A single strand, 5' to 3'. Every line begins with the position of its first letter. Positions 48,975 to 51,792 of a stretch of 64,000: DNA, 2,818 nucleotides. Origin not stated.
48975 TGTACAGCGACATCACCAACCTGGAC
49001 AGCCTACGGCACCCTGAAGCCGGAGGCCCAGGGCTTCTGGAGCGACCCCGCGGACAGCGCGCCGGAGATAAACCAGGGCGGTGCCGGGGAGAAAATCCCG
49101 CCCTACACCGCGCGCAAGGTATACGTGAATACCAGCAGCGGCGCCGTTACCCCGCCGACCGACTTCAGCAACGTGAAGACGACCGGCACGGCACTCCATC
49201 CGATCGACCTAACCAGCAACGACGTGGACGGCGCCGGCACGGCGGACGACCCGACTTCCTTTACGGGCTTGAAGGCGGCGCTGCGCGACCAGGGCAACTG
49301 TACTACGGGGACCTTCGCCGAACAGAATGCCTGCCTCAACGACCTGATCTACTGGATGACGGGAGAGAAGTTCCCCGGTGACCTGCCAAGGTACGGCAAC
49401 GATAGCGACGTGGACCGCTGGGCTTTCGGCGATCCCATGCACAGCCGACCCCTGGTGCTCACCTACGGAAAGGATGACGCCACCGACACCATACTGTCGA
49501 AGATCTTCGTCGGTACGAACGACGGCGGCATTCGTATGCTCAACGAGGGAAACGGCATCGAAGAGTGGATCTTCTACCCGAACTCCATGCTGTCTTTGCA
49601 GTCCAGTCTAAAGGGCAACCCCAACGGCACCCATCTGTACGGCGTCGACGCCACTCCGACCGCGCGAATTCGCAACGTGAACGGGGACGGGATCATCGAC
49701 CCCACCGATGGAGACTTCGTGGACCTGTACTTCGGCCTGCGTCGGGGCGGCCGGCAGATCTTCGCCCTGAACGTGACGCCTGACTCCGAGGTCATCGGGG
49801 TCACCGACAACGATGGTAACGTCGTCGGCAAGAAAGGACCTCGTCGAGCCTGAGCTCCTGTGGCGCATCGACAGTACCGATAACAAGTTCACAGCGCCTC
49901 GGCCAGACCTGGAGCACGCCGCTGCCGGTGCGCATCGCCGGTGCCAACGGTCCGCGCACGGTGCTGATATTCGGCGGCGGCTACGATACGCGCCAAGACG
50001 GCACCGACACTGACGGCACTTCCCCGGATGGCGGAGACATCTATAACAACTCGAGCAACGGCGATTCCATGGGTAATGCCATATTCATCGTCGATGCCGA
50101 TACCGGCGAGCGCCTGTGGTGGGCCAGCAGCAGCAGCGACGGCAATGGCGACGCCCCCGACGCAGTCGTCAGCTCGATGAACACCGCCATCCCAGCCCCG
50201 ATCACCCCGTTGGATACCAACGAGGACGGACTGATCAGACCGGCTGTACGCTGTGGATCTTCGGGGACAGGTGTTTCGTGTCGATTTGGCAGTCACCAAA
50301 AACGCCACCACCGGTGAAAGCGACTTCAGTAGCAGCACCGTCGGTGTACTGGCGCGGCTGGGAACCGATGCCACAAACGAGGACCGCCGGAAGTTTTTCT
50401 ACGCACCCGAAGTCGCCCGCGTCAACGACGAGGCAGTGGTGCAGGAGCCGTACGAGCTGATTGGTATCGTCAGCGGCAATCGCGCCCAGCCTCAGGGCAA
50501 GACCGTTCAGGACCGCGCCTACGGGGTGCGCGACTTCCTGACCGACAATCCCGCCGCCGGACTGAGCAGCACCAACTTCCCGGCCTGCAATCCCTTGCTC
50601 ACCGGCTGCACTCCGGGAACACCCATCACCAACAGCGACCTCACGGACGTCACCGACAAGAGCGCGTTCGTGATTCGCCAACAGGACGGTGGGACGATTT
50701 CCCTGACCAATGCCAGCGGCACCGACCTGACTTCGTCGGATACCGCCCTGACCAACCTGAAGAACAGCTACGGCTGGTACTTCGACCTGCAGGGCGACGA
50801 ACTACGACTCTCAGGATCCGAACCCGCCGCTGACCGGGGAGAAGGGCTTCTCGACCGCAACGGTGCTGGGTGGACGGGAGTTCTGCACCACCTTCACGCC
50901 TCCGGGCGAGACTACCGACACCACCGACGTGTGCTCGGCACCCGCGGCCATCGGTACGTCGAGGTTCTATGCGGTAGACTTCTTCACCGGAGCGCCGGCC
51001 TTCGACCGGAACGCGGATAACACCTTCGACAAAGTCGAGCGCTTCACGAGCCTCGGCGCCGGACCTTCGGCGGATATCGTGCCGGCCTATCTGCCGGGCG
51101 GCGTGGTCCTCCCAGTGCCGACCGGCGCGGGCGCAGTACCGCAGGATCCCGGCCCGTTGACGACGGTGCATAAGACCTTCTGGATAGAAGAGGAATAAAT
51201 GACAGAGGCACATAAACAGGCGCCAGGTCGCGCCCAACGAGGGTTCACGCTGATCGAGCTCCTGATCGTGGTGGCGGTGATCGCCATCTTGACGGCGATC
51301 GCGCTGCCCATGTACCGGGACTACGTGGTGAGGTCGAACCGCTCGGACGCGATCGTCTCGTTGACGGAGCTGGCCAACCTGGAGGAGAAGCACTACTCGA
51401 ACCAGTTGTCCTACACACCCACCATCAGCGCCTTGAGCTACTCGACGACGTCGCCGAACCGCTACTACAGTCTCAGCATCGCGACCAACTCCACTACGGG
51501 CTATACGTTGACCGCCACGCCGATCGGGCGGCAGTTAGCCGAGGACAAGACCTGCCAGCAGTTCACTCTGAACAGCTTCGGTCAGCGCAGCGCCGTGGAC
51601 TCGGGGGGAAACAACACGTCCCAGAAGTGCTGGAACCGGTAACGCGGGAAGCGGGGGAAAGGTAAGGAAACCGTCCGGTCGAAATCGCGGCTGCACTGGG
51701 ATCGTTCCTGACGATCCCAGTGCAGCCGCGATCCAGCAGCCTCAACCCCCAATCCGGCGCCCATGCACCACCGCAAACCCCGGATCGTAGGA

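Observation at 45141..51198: Giant modular PilY1-like adhesin gene shattered by at least 17 frame changes and one in-frame stop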

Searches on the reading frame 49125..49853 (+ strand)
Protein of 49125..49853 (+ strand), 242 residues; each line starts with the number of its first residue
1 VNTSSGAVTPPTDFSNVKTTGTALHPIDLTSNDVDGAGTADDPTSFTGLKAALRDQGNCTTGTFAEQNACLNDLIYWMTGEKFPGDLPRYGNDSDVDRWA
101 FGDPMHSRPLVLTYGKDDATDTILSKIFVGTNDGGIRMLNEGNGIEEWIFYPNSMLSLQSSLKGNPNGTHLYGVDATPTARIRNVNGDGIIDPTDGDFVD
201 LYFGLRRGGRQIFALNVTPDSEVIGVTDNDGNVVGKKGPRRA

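Call 64: find_encoding_contigs(protein=window:49125-49853:+, flank=1000, max_places=5)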
Protein window:49125-49853:+ (242 aa): no gene with exactly this product is on record in the collection.

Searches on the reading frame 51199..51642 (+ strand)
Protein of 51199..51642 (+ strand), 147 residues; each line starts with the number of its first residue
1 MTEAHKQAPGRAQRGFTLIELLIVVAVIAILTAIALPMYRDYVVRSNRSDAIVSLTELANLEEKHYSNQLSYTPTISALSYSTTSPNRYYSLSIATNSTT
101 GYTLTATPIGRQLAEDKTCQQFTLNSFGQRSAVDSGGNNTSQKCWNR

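Call 15: find_encoding_contigs(protein=window:51199-51642:+, flank=10000, max_places=10)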
Protein window:51199-51642:+ (147 aa): 12 contigs read that carry it; 10 places shown.
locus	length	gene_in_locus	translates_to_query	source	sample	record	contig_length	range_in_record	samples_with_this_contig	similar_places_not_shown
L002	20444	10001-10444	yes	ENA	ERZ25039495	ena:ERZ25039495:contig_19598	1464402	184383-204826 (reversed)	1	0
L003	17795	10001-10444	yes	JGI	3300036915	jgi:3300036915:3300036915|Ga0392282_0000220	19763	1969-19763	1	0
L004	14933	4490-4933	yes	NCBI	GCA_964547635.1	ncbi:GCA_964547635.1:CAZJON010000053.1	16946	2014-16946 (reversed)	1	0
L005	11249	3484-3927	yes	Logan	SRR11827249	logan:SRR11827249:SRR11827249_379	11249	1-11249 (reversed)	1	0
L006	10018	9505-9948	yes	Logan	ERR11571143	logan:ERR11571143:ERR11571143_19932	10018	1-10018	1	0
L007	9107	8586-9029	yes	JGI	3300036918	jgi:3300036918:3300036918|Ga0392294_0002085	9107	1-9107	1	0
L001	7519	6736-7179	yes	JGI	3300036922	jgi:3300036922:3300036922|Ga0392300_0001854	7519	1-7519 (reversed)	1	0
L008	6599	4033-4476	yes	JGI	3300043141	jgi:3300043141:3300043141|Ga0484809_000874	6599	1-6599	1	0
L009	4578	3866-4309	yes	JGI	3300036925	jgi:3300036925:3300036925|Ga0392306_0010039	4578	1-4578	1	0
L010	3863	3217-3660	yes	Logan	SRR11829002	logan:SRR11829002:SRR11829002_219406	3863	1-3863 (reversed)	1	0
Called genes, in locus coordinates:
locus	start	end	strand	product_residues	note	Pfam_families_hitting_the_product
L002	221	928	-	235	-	PF07963:N_methyl (weak), PF12019:GspH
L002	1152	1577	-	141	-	PF01475:FUR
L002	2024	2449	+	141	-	-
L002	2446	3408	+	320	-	PF07963:N_methyl, PF16074:PilW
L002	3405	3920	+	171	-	PF14341:PilX_N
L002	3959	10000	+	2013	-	-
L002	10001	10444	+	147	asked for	PF07963:N_methyl, PF16732:ComP_DUS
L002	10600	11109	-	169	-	PF01252:Peptidase_A8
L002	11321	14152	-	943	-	PF00133:tRNA-synt_1, PF09334:tRNA-synt_1g, PF13603:tRNA-synt_1_2 (weak), PF01406:tRNA-synt_1e (weak), PF01921:tRNA-synt_1f (weak), PF08264:Anticodon_1, PF06827:zf-FPG_IleRS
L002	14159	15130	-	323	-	PF06574:FAD_syn, PF01687:Flavokinase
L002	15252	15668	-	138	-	PF09969:DUF2203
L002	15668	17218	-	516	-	PF03023:MurJ, PF13440:Polysacc_synt_3 (weak)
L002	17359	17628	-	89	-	PF01649:Ribosomal_S20p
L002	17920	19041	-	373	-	PF00696:AA_kinase, PF01472:PUA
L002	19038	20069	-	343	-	PF01018:GTP1_OBG, PF01926:MMR_HSR1, PF02421:FeoB_N (weak)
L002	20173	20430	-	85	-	PF01016:Ribosomal_L27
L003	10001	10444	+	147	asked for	PF07963:N_methyl, PF16732:ComP_DUS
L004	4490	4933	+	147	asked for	PF07963:N_methyl, PF16732:ComP_DUS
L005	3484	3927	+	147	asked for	PF07963:N_methyl, PF16732:ComP_DUS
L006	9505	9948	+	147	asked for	PF07963:N_methyl, PF16732:ComP_DUS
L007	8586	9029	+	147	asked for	PF07963:N_methyl, PF16732:ComP_DUS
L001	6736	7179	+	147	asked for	PF07963:N_methyl, PF16732:ComP_DUS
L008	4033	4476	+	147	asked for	PF07963:N_methyl, PF16732:ComP_DUS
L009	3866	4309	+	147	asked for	PF07963:N_methyl, PF16732:ComP_DUS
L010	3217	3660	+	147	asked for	PF07963:N_methyl, PF16732:ComP_DUS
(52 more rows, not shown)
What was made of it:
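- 51199..51642 (+): pilE-like pilin (147 aa), identical in 12 contigs. call 15
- Near-identical strains encode the protein in a single frame (call 15).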

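Call 22: search_protein_families(library=pfam, max_evalue=1, proteins=[L002:3959-9997:+, L002:3959-4378:+, L002:4379-6730:+, L002:6731-7690:+, L002:7691-9997:+])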
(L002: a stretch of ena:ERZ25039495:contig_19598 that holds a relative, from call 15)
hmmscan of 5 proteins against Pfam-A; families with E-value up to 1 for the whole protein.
L002:3959-9997:+ (2013 aa): 2 families
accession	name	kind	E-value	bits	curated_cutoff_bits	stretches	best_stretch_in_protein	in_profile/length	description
PF13519.12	VWA_2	-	0.0065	17.5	27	1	54-100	1-45/107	von Willebrand factor type A domain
PF11411.13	DNA_ligase_IV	-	0.035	14.6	22.1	1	1179-1200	11-32/34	DNA ligase IV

L002:3959-4378:+ (140 aa): 1 family
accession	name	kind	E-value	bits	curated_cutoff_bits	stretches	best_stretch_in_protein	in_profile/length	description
PF13519.12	VWA_2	-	0.00024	22.2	27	1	54-101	1-46/107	von Willebrand factor type A domain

L002:4379-6730:+ (784 aa): 0 families

L002:6731-7690:+ (320 aa): 1 family
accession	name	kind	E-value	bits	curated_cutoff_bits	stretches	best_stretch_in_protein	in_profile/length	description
PF11411.13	DNA_ligase_IV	-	0.0047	17.4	22.1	1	255-276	11-32/34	DNA ligase IV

L002:7691-9997:+ (769 aa): 1 family
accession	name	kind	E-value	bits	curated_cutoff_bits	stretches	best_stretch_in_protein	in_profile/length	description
PF05567.17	T4P_PilY1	-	0.0033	16.8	28.1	1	442-472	257-287/411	PilY1 beta-propeller domain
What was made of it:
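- On PilY1/PilC family (type IV pilus tip protein): The R allele on its own scores only 16.8 bits against a 28.1 cut-off (call 22).
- Closest known: Pseudomonas aeruginosa PilY1. Different: A single sequence scores below Pfam's PF05567 and VWA_2 cut-offs (call 22).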

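Call 23: search_protein_families(library=ncbifam, max_evalue=1, proteins=[L002:3959-9997:+])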
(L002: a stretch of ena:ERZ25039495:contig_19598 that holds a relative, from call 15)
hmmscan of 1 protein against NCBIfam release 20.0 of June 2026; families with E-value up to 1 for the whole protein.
L002:3959-9997:+ (2013 aa): 2 families
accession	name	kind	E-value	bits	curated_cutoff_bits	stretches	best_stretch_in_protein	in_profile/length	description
NF033679.1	DNRLRE_dom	domain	6.8e-05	23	34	2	546-645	29-128/164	DNRLRE domain-containing protein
NF033757.1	gliding_CglB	equivalog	0.00093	18.3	200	0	1131-1209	250-333/402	adventurous gliding motility lipoprotein CglB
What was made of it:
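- On DNRLRE / CBM96 domain: NF033679 scores 23 bits against a 34-bit cut-off (call 23).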

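Call 25: search_solved_structures(query=A1, max_evalue=1, show_alignments=2)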
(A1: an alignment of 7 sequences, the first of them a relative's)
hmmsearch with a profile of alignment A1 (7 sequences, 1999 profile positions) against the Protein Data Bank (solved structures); distinct sequences matched with E-value up to 1: 1.
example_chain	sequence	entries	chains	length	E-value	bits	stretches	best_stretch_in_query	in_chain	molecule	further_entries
3hx6_A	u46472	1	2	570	3.6e-06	27.5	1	1396-1526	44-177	Type 4 fimbrial biogenesis protein PilY1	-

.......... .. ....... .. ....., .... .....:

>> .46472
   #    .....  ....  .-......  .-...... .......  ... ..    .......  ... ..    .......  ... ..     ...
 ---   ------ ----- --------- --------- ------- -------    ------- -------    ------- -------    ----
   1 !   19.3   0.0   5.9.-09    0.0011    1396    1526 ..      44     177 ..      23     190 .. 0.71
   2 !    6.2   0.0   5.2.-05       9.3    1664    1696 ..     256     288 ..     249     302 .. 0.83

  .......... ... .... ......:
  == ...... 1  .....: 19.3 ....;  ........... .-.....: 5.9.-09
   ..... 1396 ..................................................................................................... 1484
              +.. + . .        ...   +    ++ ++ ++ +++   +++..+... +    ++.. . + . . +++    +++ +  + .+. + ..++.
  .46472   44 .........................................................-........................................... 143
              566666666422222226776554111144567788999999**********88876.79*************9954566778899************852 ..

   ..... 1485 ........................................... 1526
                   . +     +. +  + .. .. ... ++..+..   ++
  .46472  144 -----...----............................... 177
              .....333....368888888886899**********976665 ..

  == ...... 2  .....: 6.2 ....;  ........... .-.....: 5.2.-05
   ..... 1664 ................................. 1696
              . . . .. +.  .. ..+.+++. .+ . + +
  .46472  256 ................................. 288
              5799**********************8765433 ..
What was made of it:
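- On PilY1/PilC family (type IV pilus tip protein): A profile of 7 full-length homologues hits 3HX6 at E 3.6e-6 (call 25).
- Closest known: Pseudomonas aeruginosa PilY1. Same: The C-terminal region is homologous to 3HX6 at E 3.6e-6, with the calcium loop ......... aligned to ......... (call 25).
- Checked: A family profile hits the P. aeruginosa PilY1 C-terminal domain, PDB 3HX6, at E 3.6e-6, and the alignment includes the calcium loop (call 25).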

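Call 26: search_protein_families(library=pfam, alignment_id=A1, max_evalue=0.01)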
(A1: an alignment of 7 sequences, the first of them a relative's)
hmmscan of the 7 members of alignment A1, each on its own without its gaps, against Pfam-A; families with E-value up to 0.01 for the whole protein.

A. member 1, L002:3959-9997:+ (2013 aa): 1 family
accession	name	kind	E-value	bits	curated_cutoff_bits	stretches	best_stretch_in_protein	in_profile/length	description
PF13519.12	VWA_2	-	0.0065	17.5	27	0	54-100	1-45/107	von Willebrand factor type A domain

B. families by the number of members that match (of 7 scanned): 3 families
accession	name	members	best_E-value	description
PF13519.12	VWA_2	6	6.2e-05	von Willebrand factor type A domain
PF05567.17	T4P_PilY1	4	1.1e-09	PilY1 beta-propeller domain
PF13360.13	PQQ_2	1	0.0029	Outer membrane protein assembly factor BamB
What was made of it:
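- On PilY1/PilC family (type IV pilus tip protein): VWA_2 scores 22.2 bits against a 27-bit cut-off, and matches 6 of 7 homologues at E<0.01 (calls 22, 26).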

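Call 58: find_related_loci(query=A1, collection=genome_contigs, flank=4000)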
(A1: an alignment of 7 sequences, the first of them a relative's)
Query A1 (2013 aa) in genome_contigs; peptide patterns used: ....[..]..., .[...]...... (x = any residue, [..] = any of these).
84 stretches matched a pattern; 18 encode a relative of the query (tblastn E <= 1e-3); 18 distinct loci.
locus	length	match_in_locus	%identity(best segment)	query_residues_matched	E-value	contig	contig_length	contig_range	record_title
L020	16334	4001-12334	57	1-2013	0e+0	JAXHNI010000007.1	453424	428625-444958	MAG: Gammaproteobacteria bacterium isolate Salar_de_Ascotan_soil_MAG_ASO80 contig_2053_polypolish, whole genome shotgun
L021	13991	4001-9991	65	1-2013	0e+0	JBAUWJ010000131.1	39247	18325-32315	MAG: Arenicellales bacterium isolate MFD09702_ilm_asm_bin17 k127_263569, whole genome shotgun sequence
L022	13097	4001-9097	29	22-2012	2e-126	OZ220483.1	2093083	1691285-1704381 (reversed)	MAG: Gammaproteobacteria bacterium isolate af9c39ca-8e3c-4a7f-a21c-a6eb2653ca8a genome assembly, chromosome: 1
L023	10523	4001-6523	25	903-1973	2e-63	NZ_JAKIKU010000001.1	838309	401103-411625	Shewanella electrodiphila strain DSM 24955 contig00001, whole genome shotgun sequence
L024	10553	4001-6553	28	888-1979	3e-62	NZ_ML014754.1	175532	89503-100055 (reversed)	Parashewanella curva strain C51 Scaffold2, whole genome shotgun sequence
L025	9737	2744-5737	26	976-2012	1e-66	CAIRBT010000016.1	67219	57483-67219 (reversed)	MAG: uncultured Geobacteraceae bacterium isolate E14_bin-2280 genome assembly, contig: bin-2280:016/191, whole genome sh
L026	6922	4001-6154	27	1184-1998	3e-61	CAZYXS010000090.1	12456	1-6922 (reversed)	MAG TPA_asm: uncultured Desulfuromonadales bacterium isolate SRP257756_co1_189 genome assembly, contig: NODE_4530_length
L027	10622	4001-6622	27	1160-2011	9e-57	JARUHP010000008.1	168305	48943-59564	Deltaproteobacteria bacterium IMCC39146 NODE_8_length_168305_cov_60.013177, whole genome shotgun sequence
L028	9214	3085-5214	29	1185-2009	3e-49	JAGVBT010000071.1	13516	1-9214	MAG: Deltaproteobacteria bacterium isolate DeMMO6_17 c_000000031796, whole genome shotgun sequence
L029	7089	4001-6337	25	1044-1950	3e-43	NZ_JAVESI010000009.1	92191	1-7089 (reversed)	MAG: Trichloromonas sp. isolate BF1_5 scaffold_392_c1_biofilm_2017, whole genome shotgun sequence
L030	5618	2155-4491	24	1044-1950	5e-37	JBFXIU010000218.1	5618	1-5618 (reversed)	MAG: Porticoccaceae bacterium isolate CA_2019_TPIn_35 NODE_61098_length_5618_cov_10.014934_TPIn, whole genome shotgun se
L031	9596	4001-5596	26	1243-1787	1e-29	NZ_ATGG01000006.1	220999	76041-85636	Acinetobacter gyllenbergii CIP 110306 = MTCC 11365 strain CIP 110306 acVBN-supercont1.6, whole genome shotgun sequence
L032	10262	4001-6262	26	1029-1950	8e-26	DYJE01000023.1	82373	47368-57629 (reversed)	MAG TPA_asm: Desulforapulum autotrophicum isolate FI88_52_17 Afr_mines_FI88_147_length_82373_cov_7_180556, whole genome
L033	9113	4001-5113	27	1181-1615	1e-21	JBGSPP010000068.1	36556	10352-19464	MAG: Desulfobulbus sp. isolate JTS-AC307 k141_2642359, whole genome shotgun sequence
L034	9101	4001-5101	26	1181-1611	6e-21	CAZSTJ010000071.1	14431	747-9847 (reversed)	MAG TPA_asm: uncultured Geobacter sp. isolate binchicken_co269_122 genome assembly, contig: NODE_4000_length_14431_cov_6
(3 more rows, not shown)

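Call 63: list_cluster_members(proteins=[L002:3959-9997:+, P0003])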
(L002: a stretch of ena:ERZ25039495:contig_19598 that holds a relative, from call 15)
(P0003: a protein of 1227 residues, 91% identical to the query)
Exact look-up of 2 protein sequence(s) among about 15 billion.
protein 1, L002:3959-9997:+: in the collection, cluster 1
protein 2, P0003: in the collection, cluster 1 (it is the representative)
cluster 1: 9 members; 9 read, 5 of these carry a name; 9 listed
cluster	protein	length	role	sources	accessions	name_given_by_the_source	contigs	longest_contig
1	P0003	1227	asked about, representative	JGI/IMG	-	type IV pilus assembly protein PilY1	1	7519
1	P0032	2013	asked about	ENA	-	-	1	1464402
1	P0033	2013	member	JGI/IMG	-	type IV pilus assembly protein PilY1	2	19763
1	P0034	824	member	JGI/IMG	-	type IV pilus assembly protein PilY1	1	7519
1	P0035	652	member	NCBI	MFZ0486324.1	MAG: hypothetical protein WAL83_04950, partial [Arenicellales bacterium]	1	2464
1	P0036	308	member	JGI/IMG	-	Tfp pilus tip-associated adhesin PilY1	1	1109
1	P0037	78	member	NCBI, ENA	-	-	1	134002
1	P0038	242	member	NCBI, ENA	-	-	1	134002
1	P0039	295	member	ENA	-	-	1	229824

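Call 66: find_encoding_contigs(protein=P0035, flank=3000, max_places=5)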
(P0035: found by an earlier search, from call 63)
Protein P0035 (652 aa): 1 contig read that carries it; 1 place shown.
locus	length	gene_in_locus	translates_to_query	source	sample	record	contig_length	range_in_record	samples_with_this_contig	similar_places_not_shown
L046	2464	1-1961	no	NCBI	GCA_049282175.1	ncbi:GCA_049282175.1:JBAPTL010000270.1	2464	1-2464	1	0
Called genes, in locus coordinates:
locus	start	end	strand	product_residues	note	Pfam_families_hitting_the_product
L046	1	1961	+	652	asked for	?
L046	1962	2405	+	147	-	PF07963:N_methyl, PF16732:ComP_DUS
